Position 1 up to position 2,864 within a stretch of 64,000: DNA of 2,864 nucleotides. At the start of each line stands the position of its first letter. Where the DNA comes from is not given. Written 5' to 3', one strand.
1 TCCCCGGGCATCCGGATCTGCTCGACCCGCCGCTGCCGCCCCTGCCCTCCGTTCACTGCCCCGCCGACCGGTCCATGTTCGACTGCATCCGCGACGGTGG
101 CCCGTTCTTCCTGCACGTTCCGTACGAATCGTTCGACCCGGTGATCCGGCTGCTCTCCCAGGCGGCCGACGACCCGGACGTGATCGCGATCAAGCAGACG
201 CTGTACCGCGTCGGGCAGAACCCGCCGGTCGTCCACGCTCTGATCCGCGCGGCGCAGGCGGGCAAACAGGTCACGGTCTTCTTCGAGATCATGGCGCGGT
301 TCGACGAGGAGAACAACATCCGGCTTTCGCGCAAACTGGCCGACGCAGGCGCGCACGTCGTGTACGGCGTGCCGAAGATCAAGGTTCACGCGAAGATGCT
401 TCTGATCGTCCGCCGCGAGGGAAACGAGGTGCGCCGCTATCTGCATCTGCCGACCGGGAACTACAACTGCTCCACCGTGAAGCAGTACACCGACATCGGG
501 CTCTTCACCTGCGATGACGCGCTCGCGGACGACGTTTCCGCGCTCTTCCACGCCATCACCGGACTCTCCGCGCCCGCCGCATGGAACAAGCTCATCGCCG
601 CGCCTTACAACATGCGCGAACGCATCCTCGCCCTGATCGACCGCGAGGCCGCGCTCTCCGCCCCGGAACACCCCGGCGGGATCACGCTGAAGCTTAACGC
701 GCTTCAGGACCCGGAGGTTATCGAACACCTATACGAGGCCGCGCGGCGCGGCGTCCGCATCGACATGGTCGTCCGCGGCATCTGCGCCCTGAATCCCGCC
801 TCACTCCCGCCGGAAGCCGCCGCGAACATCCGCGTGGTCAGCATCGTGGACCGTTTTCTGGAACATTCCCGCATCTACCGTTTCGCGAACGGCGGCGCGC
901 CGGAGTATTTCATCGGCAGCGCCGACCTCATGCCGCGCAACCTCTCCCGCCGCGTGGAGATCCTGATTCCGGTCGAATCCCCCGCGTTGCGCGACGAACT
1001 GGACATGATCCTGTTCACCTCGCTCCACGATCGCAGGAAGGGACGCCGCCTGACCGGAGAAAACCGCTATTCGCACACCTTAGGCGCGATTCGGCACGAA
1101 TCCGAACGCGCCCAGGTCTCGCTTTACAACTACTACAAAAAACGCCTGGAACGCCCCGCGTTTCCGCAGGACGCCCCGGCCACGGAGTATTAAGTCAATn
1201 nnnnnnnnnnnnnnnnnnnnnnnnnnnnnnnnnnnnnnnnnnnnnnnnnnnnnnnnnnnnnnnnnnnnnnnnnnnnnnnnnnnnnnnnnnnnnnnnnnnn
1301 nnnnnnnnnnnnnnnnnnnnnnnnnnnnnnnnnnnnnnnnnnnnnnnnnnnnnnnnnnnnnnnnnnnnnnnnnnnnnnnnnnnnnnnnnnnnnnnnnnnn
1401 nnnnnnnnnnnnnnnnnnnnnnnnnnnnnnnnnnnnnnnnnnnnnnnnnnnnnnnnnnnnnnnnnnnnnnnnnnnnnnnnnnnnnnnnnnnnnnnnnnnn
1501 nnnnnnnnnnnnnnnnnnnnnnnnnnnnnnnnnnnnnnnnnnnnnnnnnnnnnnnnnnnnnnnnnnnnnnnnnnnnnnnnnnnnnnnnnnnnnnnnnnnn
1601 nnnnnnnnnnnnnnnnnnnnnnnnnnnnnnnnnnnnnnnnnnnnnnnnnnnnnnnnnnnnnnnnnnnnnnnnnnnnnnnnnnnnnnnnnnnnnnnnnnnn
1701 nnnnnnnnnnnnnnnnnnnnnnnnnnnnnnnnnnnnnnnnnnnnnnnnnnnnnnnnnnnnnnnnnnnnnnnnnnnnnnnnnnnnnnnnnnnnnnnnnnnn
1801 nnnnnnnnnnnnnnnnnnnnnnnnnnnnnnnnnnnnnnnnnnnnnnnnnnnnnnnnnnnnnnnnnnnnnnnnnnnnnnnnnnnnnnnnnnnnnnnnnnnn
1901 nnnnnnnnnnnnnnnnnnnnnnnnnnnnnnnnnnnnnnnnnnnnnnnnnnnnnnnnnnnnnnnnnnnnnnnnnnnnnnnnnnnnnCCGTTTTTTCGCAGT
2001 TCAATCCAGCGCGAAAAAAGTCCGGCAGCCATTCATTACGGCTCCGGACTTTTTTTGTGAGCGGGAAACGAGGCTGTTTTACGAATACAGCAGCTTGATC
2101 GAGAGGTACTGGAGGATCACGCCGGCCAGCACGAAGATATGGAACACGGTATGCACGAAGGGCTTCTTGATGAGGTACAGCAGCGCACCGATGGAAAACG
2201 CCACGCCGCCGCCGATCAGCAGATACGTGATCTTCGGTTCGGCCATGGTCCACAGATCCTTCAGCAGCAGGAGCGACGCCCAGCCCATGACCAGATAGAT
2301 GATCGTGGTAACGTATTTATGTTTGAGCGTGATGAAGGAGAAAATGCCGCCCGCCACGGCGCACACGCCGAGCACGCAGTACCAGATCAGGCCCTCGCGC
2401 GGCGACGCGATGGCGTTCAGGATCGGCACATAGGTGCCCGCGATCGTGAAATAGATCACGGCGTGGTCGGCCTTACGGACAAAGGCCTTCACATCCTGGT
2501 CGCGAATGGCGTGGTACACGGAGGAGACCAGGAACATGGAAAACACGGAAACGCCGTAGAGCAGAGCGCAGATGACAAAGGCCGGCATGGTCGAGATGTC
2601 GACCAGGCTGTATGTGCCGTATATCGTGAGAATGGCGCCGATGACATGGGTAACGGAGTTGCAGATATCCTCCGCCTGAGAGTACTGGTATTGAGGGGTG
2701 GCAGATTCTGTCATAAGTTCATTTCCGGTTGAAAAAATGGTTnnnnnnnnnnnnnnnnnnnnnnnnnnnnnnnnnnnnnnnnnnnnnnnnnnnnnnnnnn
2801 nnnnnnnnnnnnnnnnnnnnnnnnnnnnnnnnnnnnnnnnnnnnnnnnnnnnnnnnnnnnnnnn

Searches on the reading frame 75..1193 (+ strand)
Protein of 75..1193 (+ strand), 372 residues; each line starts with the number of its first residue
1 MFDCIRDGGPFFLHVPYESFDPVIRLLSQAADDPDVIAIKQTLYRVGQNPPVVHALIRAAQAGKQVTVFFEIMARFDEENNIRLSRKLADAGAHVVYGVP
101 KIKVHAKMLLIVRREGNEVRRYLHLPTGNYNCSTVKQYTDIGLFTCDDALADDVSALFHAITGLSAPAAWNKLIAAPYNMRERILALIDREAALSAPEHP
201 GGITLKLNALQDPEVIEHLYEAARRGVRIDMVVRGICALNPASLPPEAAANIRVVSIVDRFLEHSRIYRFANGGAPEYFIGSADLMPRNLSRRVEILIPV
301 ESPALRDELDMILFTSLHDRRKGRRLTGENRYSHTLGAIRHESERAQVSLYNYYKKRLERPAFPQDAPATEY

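Call 63: search_protein_families(library=pfam, proteins=[window:75-1193:+], max_evalue=0.00001)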
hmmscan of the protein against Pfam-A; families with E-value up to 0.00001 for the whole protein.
window:75-1193:+ (372 aa): 3 families
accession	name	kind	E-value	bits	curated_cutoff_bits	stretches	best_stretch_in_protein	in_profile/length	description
PF17941.7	PP_kinase_C_1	-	1.3e-68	230.2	25.7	1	2-165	3-165/167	Polyphosphate kinase C-terminal domain 1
PF13090.12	PP_kinase_C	-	3e-56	190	25.8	1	173-343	1-168/172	Polyphosphate kinase C-terminal domain 2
PF13091.12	PLDc_2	-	4.4e-10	40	27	0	210-310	19-125/132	PLD-like domain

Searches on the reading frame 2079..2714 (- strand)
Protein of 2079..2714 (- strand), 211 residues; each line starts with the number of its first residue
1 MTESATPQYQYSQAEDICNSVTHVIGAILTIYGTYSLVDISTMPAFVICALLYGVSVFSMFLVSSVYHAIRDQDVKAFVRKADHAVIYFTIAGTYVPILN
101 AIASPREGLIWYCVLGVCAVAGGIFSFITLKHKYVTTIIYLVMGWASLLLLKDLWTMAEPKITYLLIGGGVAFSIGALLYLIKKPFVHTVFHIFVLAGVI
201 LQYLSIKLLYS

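Call 63: search_protein_families(library=pfam, proteins=[window:2079-2714:-], max_evalue=0.00001)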
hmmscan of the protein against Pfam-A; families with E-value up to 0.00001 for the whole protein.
window:2079-2714:- (211 aa): 1 family
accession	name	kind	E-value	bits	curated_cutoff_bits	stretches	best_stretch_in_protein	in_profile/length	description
PF03006.26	HlyIII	-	2.4e-30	106.3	26.2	1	14-203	4-224/224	Haemolysin-III related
